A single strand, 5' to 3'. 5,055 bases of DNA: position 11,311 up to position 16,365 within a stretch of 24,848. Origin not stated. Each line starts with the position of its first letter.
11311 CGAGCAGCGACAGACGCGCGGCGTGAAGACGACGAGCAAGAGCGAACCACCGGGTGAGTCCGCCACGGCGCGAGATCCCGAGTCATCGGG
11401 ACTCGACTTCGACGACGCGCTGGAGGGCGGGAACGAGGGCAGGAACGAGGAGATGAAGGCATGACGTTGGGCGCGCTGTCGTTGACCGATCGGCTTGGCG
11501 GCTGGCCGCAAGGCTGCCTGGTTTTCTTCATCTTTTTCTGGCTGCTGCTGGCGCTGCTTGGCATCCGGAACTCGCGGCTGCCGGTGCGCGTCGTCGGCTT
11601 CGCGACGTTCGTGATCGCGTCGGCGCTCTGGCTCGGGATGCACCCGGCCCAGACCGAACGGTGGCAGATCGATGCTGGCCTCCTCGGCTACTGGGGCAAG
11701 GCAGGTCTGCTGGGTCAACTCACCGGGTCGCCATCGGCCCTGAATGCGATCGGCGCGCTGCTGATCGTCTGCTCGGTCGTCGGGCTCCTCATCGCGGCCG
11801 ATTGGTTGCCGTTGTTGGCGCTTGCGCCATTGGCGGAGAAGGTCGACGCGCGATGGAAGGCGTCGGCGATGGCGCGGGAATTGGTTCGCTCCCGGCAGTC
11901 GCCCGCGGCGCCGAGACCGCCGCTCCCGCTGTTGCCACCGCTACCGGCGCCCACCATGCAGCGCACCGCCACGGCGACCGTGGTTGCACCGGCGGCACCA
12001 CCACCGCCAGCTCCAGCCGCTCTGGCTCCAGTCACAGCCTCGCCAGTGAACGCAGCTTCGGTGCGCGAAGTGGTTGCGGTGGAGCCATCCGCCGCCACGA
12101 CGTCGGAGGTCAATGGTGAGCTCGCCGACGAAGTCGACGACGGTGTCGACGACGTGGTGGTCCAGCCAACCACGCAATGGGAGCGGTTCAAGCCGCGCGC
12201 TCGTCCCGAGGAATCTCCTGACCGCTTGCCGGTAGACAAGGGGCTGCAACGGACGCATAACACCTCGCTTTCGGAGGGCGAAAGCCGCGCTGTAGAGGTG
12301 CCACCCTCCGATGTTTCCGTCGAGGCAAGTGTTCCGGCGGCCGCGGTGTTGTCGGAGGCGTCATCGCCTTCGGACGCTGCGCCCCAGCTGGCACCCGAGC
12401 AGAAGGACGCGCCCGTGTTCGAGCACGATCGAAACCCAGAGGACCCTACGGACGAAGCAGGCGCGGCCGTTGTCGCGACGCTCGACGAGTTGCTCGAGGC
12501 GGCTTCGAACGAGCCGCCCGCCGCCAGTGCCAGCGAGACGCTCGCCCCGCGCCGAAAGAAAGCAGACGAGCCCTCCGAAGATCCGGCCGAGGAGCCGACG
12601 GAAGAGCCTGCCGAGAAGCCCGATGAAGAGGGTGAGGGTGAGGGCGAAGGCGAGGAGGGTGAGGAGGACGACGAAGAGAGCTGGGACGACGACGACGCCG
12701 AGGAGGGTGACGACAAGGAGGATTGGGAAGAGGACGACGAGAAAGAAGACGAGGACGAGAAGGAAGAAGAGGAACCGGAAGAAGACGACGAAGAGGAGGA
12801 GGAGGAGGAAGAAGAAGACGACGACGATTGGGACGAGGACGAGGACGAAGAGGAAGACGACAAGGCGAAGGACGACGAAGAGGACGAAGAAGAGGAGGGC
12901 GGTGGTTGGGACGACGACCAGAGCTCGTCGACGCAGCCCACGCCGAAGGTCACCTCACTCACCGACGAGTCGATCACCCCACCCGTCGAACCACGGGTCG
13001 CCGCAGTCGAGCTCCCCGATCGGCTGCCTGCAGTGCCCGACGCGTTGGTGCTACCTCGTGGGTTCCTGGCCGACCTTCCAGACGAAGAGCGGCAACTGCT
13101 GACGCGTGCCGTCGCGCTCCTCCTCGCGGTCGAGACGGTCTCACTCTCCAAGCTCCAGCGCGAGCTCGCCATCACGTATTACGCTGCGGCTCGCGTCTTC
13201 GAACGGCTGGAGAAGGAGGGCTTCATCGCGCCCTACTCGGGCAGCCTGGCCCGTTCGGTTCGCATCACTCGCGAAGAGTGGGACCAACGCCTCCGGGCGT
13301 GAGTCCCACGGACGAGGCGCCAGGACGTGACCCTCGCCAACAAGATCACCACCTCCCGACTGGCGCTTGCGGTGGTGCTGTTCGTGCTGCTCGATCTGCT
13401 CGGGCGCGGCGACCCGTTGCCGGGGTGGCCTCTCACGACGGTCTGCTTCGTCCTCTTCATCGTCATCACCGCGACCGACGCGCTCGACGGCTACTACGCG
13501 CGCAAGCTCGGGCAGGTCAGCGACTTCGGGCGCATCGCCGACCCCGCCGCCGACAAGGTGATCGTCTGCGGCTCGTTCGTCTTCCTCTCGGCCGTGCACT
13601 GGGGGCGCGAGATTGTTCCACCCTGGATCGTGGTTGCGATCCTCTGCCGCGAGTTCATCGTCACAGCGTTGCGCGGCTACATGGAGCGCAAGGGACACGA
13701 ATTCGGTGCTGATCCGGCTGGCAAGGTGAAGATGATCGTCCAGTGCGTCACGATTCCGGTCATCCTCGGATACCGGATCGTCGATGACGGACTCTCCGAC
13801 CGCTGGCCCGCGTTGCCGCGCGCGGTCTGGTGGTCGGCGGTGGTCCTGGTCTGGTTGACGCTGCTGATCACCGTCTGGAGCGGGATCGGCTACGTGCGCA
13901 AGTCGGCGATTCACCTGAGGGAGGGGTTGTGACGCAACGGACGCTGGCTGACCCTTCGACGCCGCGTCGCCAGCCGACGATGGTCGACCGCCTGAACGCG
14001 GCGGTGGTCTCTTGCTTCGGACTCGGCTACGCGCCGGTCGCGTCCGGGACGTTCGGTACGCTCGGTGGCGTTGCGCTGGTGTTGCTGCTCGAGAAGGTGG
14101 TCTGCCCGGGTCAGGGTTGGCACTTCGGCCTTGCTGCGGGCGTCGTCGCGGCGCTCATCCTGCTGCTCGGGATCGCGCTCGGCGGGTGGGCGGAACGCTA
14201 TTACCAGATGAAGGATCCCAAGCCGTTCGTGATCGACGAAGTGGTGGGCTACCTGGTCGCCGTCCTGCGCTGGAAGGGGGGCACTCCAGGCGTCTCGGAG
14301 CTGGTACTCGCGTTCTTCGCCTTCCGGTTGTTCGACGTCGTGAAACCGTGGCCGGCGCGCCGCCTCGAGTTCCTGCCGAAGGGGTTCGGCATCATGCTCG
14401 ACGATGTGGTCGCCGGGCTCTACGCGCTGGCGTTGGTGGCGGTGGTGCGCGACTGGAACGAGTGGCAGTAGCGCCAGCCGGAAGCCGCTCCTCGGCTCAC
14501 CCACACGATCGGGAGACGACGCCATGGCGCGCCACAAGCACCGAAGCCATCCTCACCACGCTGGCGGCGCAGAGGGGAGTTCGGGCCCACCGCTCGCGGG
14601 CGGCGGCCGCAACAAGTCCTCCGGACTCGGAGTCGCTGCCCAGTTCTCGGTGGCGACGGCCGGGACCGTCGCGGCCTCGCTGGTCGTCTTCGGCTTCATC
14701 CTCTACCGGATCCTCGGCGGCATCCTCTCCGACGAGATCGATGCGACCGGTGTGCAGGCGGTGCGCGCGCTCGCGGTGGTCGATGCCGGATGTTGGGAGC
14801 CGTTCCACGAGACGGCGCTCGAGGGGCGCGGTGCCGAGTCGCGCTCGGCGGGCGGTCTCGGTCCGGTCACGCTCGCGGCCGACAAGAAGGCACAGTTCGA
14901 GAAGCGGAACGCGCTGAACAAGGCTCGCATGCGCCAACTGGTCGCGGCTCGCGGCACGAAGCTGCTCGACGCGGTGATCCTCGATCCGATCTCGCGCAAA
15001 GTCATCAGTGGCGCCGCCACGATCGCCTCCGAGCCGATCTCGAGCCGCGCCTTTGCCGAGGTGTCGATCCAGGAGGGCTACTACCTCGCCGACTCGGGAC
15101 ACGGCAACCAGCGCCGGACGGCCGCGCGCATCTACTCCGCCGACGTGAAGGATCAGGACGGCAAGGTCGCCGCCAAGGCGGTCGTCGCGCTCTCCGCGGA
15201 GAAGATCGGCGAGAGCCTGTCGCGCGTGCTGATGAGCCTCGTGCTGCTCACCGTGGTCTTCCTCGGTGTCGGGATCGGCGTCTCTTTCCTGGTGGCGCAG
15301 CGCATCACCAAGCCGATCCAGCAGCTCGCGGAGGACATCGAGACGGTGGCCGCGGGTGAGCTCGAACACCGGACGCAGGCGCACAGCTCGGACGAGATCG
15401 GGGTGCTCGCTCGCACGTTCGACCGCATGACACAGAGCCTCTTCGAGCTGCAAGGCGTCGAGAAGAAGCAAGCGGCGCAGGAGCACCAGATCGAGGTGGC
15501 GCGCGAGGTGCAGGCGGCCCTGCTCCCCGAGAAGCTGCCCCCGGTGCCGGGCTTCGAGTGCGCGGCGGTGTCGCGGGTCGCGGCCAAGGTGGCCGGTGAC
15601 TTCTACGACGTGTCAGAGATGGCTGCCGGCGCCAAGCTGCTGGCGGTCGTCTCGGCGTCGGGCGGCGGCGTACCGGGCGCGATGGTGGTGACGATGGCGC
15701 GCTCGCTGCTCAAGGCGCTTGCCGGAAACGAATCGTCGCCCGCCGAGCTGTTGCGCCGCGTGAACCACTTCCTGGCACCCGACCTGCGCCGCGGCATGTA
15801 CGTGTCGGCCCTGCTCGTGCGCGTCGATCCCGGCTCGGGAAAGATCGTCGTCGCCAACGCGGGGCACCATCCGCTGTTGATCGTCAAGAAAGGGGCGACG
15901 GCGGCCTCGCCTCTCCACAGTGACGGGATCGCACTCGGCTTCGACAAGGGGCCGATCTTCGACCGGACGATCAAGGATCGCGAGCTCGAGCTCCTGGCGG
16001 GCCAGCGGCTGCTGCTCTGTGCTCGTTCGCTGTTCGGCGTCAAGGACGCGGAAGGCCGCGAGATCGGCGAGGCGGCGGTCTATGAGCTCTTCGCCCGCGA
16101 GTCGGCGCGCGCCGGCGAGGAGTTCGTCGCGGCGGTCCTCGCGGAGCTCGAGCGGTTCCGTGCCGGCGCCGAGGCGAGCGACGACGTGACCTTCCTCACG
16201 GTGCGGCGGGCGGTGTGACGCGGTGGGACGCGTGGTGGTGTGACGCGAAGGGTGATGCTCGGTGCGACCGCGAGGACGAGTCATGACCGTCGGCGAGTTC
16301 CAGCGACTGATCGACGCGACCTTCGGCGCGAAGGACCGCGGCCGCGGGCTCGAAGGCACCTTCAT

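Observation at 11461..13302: Motor-less FtsK paralogue (TM anchor + gamma domain only) translationally coupled to a complete ftsK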

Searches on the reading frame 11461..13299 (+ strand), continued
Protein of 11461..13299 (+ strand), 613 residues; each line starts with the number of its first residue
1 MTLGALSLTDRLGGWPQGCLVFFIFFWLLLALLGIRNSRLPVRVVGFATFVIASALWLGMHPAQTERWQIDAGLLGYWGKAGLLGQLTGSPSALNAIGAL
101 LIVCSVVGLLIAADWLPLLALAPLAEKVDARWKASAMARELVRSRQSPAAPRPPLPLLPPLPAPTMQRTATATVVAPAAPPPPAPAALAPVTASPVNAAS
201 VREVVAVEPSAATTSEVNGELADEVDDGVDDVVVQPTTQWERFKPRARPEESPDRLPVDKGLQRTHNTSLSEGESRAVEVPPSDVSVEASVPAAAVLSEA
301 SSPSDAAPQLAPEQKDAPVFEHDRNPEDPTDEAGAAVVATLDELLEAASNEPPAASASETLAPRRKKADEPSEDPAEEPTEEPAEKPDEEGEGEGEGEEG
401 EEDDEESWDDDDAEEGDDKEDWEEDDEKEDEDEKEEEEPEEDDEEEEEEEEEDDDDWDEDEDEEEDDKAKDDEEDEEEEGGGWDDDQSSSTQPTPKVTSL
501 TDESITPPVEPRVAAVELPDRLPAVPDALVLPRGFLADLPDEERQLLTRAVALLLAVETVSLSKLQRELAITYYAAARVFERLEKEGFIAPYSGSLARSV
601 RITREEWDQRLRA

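Call 62: find_encoding_contigs(protein=P0146, flank=5000, max_places=1)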
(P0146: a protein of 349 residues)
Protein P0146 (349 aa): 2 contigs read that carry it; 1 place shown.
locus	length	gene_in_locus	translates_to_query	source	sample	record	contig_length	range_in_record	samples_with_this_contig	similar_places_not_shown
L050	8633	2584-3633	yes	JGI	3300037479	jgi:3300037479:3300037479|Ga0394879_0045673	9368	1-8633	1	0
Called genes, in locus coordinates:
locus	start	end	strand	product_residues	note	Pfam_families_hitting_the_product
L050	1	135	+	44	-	?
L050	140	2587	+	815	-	PF13491:FtsK_4TM, PF17854:FtsK_alpha, PF01580:FtsK_SpoIIIE, PF20703:nSTAND1 (faint), PF09397:FtsK_gamma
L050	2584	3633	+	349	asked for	PF09397:FtsK_gamma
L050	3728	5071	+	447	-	PF00919:UPF0004, PF04055:Radical_SAM, PF18693:TRAM_2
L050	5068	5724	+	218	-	PF01066:CDP-OH_P_transf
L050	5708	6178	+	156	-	PF04608:PgpA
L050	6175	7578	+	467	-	PF00672:HAMP, PF07228:SpoIIE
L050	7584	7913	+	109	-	PF03819:MazG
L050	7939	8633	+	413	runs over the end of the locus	-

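Call 84: search_protein_families(library=pfam, alignment_id=A4, max_evalue=0.01)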
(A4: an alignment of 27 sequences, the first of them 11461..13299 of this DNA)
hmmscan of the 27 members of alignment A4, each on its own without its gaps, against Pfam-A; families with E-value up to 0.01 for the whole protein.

A. member 1, window:11461-13299:+ (613 aa): 1 family
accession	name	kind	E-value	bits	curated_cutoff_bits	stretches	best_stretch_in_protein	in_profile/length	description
PF09397.16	FtsK_gamma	-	7.5e-13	48.4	30.6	1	542-602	2-62/63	Ftsk gamma domain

B. families by the number of members that match (of 27 scanned): 7 families
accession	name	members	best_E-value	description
PF09397.16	FtsK_gamma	25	3.1e-21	Ftsk gamma domain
PF13491.11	FtsK_4TM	5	3.5e-10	4TM region of DNA translocase FtsK/SpoIIIE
PF15322.11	PMSI1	1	0.0051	Protein missing in infertile sperm 1, putative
PF01047.28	MarR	1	0.0054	MarR family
PF21831.1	DUF6891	1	0.0076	Domain of unknown function (DUF6891)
PF09073.15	BUD22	1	0.0084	BUD22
PF12802.13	MarR_2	1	0.0084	MarR family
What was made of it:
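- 11461..11895 (+): N-terminal membrane domain (aa 1-145), homologous to TM2-TM4 of the FtsK 4TM domain. TM helices at about aa 14-32, 40-60 and 91-112; an amphipathic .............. helix at aa 73-86 (the GG.LG motif); an A-x-D-W motif at aa 112-115. Predicted topology is N-terminus out, C-terminus in. Pfam FtsK_4TM matches 5 of 27 family members, best E 3.5e-10 (call 84).
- On FtsK/SpoIIIE DNA translocases (PF01580 family): Five of 27 members hit PF13491, best E 3.5e-10 (call 84).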

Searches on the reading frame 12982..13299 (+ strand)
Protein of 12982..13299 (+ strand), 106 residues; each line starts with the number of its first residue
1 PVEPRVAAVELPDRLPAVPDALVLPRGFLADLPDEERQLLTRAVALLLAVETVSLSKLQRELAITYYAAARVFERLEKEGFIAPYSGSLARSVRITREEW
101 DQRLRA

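Call 7: find_homologous_proteins(query=window:12982-13299:+, max_evalue=0.001)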
Query seq(106 aa) (106 aa): 1 proteins with E <= 0.001 among 55 candidates.
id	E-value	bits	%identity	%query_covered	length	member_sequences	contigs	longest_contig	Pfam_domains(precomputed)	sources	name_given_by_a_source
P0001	3.2e-21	93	72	61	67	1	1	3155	PF09397.17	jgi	jgi:DNA segregation ATPase FtsK/SpoIIIE-like protein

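Call 8: find_encoding_contigs(protein=P0001, flank=5000)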
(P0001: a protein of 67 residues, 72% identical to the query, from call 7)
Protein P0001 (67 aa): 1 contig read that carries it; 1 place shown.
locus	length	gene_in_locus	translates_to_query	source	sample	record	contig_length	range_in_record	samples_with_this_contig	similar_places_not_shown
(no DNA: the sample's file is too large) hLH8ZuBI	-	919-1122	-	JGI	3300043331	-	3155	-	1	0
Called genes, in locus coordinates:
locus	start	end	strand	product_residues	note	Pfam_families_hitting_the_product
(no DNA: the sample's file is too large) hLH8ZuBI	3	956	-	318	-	?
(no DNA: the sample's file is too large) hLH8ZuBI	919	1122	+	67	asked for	PF09397:FtsK_gamma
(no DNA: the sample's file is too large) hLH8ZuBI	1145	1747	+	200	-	PF01066:CDP-OH_P_transf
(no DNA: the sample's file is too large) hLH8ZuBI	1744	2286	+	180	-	PF04608:PgpA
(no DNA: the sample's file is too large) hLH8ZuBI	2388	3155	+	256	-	?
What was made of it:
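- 11715..13175 (-): Antisense shadow ORF (486 aa, Ser-rich) opposite the acidic linker. It is not a gene, but it misleads gene callers. In the JGI contig of P0001, the antisense ORF was called and the real gene was truncated to 67 aa (call 8).
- The scarcity in databases is explained by gene-caller errors (call 8) and by the limits of the word index.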

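Call 46: search_solved_structures(query=window:13036-13299:+, max_evalue=1, show_alignments=3)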
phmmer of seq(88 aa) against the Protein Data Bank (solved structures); distinct sequences matched with E-value up to 1: 8.
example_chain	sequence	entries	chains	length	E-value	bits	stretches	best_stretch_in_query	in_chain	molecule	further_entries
2j5o_A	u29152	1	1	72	0.00061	23.5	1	17-75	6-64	DNA TRANSLOCASE FTSK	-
2ve8_A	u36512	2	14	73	0.00063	23.4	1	17-75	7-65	DNA TRANSLOCASE FTSK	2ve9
2j5p_A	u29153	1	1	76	0.003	21.3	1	20-68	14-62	DNA TRANSLOCASE FTSK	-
2iut_A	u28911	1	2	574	0.01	19.5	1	17-75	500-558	DNA TRANSLOCASE FTSK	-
2ius_A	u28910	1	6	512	0.012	19.4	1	17-67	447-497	DNA TRANSLOCASE FTSK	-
5dcf_A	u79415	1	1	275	0.024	18.4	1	20-67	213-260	Tyrosine recombinase XerD,DNA translocase FtsK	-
9mug_A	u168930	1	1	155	0.31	14.9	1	21-65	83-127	HORMA domain-containing protein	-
4q84_A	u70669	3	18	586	0.5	14.2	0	24-72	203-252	Ribosomal protein S12 methylthiotransferase accessory factor YcaO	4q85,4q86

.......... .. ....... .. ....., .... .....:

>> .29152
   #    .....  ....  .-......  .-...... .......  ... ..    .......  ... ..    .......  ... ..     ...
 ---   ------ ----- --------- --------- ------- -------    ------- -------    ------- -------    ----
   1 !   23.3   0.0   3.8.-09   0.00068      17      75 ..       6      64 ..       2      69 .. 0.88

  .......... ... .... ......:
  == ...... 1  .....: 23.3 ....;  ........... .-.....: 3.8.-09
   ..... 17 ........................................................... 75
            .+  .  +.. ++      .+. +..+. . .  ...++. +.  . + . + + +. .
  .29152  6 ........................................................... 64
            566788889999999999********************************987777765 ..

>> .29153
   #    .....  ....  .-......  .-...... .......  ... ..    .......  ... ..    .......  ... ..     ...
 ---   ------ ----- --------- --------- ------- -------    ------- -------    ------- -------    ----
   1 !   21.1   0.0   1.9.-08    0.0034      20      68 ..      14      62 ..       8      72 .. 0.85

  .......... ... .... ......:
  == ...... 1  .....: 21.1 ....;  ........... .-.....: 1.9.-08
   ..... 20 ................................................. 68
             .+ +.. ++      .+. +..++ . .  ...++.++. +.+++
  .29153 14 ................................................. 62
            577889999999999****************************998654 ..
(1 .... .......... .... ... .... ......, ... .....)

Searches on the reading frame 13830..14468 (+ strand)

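Call 4: search_protein_families(library=pfam, proteins=[window:13830-14468:+], max_evalue=1)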
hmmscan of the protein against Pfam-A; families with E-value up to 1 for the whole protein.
window:13830-14468:+ (213 aa): 1 family
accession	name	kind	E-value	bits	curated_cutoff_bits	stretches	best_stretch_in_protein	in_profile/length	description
PF04608.18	PgpA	-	6.8e-37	127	28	1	59-206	2-140/141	Phosphatidylglycerophosphatase A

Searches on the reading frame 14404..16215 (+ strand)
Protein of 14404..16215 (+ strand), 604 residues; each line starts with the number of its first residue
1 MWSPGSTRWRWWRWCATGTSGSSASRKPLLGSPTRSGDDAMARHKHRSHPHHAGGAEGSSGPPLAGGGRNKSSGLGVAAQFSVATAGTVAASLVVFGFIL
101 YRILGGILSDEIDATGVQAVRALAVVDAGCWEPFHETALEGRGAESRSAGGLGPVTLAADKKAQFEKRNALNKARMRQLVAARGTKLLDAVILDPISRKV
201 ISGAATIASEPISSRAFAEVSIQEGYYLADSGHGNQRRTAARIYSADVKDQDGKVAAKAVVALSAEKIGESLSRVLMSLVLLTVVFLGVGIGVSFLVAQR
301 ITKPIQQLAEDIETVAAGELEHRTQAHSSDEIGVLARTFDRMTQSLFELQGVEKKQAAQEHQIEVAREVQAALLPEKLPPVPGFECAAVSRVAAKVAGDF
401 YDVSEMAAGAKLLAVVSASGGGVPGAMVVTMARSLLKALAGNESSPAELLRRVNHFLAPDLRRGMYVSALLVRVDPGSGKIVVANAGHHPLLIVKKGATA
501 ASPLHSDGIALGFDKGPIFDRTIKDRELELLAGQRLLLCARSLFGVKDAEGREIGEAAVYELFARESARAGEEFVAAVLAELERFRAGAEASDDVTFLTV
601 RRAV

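Call 43: search_protein_families(library=pfam, proteins=[window:14404-16215:+], max_evalue=0.001)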
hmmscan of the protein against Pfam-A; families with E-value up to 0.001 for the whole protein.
window:14404-16215:+ (604 aa): 2 families
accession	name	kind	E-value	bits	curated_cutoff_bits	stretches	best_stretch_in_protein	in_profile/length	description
PF07228.17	SpoIIE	-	2.9e-34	119.1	25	1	412-602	6-191/192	Stage II sporulation protein E (SpoIIE)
PF00672.30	HAMP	-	4.5e-12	46.5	25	1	296-346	1-51/53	HAMP domain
